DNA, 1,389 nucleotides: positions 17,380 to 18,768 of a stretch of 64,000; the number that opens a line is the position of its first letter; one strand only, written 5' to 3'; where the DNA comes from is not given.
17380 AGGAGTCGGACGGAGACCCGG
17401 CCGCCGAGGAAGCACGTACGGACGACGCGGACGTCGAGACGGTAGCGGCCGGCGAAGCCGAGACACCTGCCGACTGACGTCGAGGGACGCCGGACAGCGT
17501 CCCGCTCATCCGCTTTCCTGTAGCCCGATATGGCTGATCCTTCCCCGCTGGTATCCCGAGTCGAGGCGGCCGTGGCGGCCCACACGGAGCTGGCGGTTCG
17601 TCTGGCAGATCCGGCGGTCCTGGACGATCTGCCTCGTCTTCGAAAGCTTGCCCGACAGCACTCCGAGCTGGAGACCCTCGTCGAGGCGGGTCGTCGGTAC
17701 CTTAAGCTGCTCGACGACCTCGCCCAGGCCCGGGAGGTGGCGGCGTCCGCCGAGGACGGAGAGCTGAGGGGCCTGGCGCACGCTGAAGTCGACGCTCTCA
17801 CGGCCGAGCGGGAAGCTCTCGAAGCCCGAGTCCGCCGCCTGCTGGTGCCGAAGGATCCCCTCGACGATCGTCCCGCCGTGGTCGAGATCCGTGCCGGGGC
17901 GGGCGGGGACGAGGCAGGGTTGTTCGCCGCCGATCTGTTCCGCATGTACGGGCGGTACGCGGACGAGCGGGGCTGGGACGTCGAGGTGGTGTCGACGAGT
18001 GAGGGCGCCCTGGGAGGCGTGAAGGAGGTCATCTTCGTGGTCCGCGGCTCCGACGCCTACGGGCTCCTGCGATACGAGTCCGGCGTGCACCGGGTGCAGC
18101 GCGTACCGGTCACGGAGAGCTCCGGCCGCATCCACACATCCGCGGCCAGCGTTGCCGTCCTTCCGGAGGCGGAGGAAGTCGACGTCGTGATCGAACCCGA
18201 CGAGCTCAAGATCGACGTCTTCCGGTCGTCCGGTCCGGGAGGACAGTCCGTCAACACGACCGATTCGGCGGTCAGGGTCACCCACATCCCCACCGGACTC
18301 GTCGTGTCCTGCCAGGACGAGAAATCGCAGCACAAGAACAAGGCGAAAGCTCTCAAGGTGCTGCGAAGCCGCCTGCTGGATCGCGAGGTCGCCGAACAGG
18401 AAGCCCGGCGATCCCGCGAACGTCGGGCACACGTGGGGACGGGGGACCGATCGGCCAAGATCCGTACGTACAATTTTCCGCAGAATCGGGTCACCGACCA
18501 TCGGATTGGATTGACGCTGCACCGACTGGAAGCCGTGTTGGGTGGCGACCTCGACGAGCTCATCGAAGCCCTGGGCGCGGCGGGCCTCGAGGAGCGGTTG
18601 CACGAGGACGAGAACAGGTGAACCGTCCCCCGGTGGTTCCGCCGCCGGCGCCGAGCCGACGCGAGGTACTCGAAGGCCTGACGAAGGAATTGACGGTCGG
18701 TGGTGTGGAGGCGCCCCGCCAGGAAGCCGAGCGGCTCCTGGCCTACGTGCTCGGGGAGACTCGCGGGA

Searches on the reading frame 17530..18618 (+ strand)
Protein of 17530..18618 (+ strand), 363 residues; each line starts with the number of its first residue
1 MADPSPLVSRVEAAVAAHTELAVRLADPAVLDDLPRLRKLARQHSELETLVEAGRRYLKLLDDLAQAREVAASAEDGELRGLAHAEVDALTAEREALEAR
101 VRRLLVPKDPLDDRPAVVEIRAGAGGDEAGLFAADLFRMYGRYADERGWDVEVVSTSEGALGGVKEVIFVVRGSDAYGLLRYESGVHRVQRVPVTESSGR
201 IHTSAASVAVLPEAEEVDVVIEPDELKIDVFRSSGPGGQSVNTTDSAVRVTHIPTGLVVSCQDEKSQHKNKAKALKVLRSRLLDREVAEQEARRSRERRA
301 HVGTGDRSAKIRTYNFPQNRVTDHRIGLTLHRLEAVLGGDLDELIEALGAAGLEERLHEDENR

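Call 52: search_protein_families(library=pfam, proteins=[window:17530-18618:+], max_evalue=0.00001)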
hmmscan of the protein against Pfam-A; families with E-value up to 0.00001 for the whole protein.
window:17530-18618:+ (363 aa): 2 families
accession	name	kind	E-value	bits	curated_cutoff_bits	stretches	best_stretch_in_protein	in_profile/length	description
PF03462.23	PCRF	-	2.1e-67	227.1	24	1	17-208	4-194/194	PCRF domain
PF00472.26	RF-1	-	2.7e-44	150.2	35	1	215-325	1-116/116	RF-1 domain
